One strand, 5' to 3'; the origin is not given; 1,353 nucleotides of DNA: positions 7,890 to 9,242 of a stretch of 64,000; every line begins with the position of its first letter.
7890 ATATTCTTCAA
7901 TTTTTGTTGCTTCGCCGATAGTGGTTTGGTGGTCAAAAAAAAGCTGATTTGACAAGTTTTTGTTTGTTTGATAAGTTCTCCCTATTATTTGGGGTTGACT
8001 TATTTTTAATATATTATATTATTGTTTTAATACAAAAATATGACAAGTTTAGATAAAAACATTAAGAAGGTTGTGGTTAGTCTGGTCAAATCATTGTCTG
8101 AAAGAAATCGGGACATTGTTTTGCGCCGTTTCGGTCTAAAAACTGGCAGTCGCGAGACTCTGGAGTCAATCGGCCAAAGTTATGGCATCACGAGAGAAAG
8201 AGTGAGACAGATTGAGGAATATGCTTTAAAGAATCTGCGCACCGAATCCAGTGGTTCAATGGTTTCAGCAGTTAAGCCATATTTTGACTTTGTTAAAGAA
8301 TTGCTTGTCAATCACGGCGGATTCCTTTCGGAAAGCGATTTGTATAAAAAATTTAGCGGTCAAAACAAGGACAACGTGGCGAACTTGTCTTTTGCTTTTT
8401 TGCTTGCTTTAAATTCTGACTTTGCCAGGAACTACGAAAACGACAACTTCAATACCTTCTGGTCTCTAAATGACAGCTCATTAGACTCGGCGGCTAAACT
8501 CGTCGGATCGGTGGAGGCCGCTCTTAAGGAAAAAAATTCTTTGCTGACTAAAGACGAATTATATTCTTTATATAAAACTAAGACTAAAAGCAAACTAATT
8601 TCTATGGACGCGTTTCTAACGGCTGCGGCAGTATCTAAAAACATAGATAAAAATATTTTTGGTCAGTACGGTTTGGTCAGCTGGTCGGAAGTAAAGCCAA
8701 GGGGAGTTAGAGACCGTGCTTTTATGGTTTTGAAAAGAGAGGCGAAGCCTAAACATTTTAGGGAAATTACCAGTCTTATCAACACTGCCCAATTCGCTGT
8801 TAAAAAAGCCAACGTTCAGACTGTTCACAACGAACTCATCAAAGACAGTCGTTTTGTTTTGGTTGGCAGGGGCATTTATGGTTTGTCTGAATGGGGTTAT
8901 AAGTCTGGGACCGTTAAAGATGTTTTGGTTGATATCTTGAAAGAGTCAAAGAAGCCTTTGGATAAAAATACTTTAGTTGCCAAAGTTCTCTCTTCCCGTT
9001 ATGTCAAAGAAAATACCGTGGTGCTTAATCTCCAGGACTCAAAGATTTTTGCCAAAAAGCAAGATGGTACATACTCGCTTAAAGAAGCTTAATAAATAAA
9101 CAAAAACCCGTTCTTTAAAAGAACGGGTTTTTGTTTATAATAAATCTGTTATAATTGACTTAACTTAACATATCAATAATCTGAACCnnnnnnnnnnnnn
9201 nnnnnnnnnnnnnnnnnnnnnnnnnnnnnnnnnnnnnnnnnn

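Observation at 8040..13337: Soluble VirD4/TraG-like ATPase paired with a single-TM protein, flanked by a sigma-r4 HTH protein and an HD dNTPase, with no other secretion genes in view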

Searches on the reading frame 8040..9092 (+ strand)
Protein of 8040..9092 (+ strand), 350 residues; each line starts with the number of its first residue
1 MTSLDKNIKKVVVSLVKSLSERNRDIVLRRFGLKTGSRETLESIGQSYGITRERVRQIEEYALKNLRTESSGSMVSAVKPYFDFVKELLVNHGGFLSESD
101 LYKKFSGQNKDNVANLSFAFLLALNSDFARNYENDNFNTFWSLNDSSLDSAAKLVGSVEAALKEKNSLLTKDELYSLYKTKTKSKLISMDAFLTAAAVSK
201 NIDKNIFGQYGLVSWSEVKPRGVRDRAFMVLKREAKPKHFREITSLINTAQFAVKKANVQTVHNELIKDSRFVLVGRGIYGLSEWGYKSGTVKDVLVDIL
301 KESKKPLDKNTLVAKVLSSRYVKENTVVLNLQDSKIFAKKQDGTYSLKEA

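Call 3: search_protein_families(library=pfam, proteins=[window:8040-9092:+], max_evalue=0.1)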
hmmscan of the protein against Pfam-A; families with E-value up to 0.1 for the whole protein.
window:8040-9092:+ (350 aa): 4 families
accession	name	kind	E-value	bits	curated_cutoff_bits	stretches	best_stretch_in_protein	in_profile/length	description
PF04545.22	Sigma70_r4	-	6.3e-14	51.7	24.1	1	17-67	3-49/50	Sigma-70, region 4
PF05066.19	HARE-HTH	-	2e-10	41.4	25.9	1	225-285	5-71/71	HB1, ASXL, restriction endonuclease HTH domain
PF00936.24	BMC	-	0.013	15.9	24.5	1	240-278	7-45/75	BMC domain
PF23159.1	WH_Rok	-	0.016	15.8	27.6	0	224-280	2-58/58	Repressor Rok winged helix domain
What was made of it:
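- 8040..9092 (+): 350-aa DNA-binding protein: N-terminal sigma-70 region 4 HTH (residues ~8-74), a central region with no family match, and a HARE-HTH winged helix (residues ~225-285). It is the conserved third member of the module. Pfam Sigma70_r4 E 6e-14 and HARE-HTH E 2e-10 (call 3).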

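Call 4: search_protein_families(library=ncbifam, proteins=[window:8040-9092:+], max_evalue=0.1)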
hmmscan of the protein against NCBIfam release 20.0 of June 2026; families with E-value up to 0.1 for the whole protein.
window:8040-9092:+ (350 aa): 30 families (the best 25 are shown)
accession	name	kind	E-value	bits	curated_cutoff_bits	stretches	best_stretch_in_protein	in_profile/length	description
NF041931.2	MzaA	equivalog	2.8e-17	62.8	800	1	6-74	641-709/726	MZA anti-phage system associated sigma-70 family RNA polymerase sigma factor MzaA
NF004208.0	PRK05658.1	equivalog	1.5e-15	57.3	555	1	4-72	554-622/631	RNA polymerase sigma factor RpoD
TIGR02394.1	rpoS_proteo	equivalog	5.5e-15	55.6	378.7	1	5-68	209-272/285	RNA polymerase sigma factor RpoS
TIGR02393.1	RpoD_Cterm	equivalog_domain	1e-14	54.7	354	1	7-74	165-232/238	RNA polymerase sigma factor RpoD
NF004207.0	PRK05657.1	equivalog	2.1e-14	53.6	394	1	5-69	252-316/329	RNA polymerase sigma factor RpoS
NF005643.0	PRK07406.1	equivalog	2.2e-14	53.3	500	1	12-71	329-388/397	RNA polymerase sigma factor RpoD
NF004560.0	PRK05901.1-1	equivalog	1.8e-13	50.5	711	1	14-71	450-507/516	RNA polymerase sigma factor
NF004561.0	PRK05901.1-3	equivalog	3e-13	49.7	582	1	12-71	469-528/537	RNA polymerase sigma factor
NF006666.0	PRK09210.1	equivalog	6.8e-13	48.6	572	1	9-71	299-361/370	RNA polymerase sigma factor RpoD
NF005920.0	PRK07921.1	subfamily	2.3e-12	46.6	464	1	8-70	256-318/328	RNA polymerase sigma factor SigB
NF005785.0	PRK07598.1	equivalog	3.3e-12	46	554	1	8-68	340-400/415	RNA polymerase sigma factor SigC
NF004562.0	PRK05901.1-4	equivalog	4.8e-12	45.1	779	1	11-70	485-544/571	RNA polymerase sigma factor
TIGR02997.1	Sig70-cyanoRpoD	subfamily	5.6e-12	45.5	384.5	1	8-67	239-298/298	RNA polymerase sigma factor, RpoD/SigA family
NF005642.0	PRK07405.1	subfamily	5.9e-11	42.1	524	1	8-69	247-308/318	RNA polymerase sigma factor SigD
NF005143.0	PRK06596.1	subfamily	1.3e-10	41.3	241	1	7-68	219-279/285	RNA polymerase factor sigma-32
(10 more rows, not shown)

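Call 5: search_protein_families(library=padloc, proteins=[window:8040-9092:+], max_evalue=0.1)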
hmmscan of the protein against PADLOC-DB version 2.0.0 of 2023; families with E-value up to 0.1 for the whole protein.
window:8040-9092:+ (350 aa): 1 family
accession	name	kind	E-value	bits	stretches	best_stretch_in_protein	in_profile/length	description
PDLC02203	MzaA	-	1.4e-10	38.1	1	7-76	596-665/683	-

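Call 13: search_protein_families(library=phrogs, proteins=[window:8040-9092:+], max_evalue=0.01)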
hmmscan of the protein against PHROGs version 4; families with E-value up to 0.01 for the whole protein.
window:8040-9092:+ (350 aa): 1 family
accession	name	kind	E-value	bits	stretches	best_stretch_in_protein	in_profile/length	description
phrog_351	-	transcription regulation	2e-10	40.9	1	9-72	666-728/928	RNA polymerase sigma factor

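Call 66: search_solved_structures(query=window:8040-9092:+, max_evalue=0.01)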
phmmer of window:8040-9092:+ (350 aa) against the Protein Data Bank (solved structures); distinct sequences matched with E-value up to 0.01: 67 (the best 60 are shown).
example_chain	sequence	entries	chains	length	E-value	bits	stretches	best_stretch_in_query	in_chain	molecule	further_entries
5tw1_F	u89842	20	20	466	2.9e-11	46.6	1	13-72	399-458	RNA polymerase sigma factor SigA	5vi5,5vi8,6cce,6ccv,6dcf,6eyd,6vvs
7kuf_B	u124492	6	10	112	4.6e-11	45.9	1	13-73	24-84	RNA polymerase sigma factor, DNA-directed RNA polymerase subunit beta chimera | RNA polymerase sigma factor SigA,DNA-directed RNA polymerase subunit beta | RNA 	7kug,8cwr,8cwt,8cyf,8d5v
6ono_B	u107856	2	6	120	6.6e-11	45.4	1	13-73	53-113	RNA polymerase sigma factor SigA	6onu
7kif_F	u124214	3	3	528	6.8e-11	45.4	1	13-72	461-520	RNA polymerase sigma factor SigA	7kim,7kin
5uh5_F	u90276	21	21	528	6.8e-11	45.4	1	13-72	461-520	RNA polymerase sigma factor SigA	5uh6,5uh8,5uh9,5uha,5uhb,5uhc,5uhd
6bzo_F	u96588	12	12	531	6.9e-11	45.3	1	13-72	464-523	RNA polymerase sigma factor SigA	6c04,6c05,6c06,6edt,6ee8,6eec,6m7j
9e7v_F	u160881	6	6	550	7.6e-11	45.2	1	13-72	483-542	RNA polymerase sigma factor SigA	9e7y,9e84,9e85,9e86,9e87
8h3v_G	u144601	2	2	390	1.1e-10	44.7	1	10-74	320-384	RNA polymerase sigma factor SigA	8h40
4g6d_A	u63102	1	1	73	2e-10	43.9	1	12-72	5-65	RNA polymerase sigma factor rpoD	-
8gzg_F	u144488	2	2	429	2e-10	43.8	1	9-74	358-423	RNA polymerase sigma factor SigA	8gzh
7f0r_F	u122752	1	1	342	2.1e-10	43.7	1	11-68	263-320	RNA polymerase sigma factor RpoS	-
7vf9_F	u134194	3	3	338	2.3e-10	43.6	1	11-68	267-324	RNA polymerase sigma factor RpoS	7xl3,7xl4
9dvs_G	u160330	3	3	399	2.7e-10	43.4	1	11-74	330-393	RNA polymerase sigma factor SigA1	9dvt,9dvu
7ckq_F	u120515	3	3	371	6e-10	42.3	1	9-71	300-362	RNA polymerase sigma factor SigA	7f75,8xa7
4g8x_A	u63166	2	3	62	6.7e-10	42.1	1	12-67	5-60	RNA polymerase sigma factor rpoD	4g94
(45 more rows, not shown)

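Call 73: search_solved_structures(query=A4, max_evalue=1)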
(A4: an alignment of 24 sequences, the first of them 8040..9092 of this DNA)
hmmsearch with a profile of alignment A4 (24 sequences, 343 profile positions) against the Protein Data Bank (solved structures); distinct sequences matched with E-value up to 1: 77 (the best 60 are shown).
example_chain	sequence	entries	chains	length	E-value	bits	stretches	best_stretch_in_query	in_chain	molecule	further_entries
7vpd_F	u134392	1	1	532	1.4e-18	70.5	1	8-74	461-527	RNA polymerase sigma factor SigA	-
8k60_F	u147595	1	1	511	1.4e-18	70.5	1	8-74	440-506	RNA polymerase principal sigma factor HrdB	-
7vpz_F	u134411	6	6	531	1.6e-18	70.4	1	8-74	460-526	RNA polymerase principal sigma factor HrdB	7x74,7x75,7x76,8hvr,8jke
4g6d_A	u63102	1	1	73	1.8e-18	70.2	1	9-77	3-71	RNA polymerase sigma factor rpoD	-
7kuf_B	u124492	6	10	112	2e-18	70.1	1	8-76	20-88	RNA polymerase sigma factor, DNA-directed RNA polymerase subunit beta chimera | RNA polymerase sigma factor SigA,DNA-directed RNA polymerase subunit beta | RNA 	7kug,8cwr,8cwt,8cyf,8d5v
6ono_B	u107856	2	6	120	3.5e-18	69.3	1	8-75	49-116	RNA polymerase sigma factor SigA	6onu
1tty_A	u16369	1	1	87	4.4e-18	68.9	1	5-81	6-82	RNA polymerase sigma factor rpoD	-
7f0r_F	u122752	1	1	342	5.6e-18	68.6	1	4-72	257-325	RNA polymerase sigma factor RpoS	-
7l7b_F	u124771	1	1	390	6.4e-18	68.4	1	8-77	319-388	RNA polymerase sigma factor SigA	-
8dy7_F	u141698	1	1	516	6.5e-18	68.3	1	8-74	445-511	RNA polymerase sigma factor SigA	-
8dy9_F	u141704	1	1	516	6.5e-18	68.3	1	8-74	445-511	RNA polymerase sigma factor SigA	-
8h3v_G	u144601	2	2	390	6.8e-18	68.3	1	8-76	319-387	RNA polymerase sigma factor SigA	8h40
7vf9_F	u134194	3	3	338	8.3e-18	68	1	4-71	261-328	RNA polymerase sigma factor RpoS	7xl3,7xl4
8gzg_F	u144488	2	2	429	1.3e-17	67.4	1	8-76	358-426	RNA polymerase sigma factor SigA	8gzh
4g8x_A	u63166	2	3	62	2.1e-17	66.7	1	9-67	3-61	RNA polymerase sigma factor rpoD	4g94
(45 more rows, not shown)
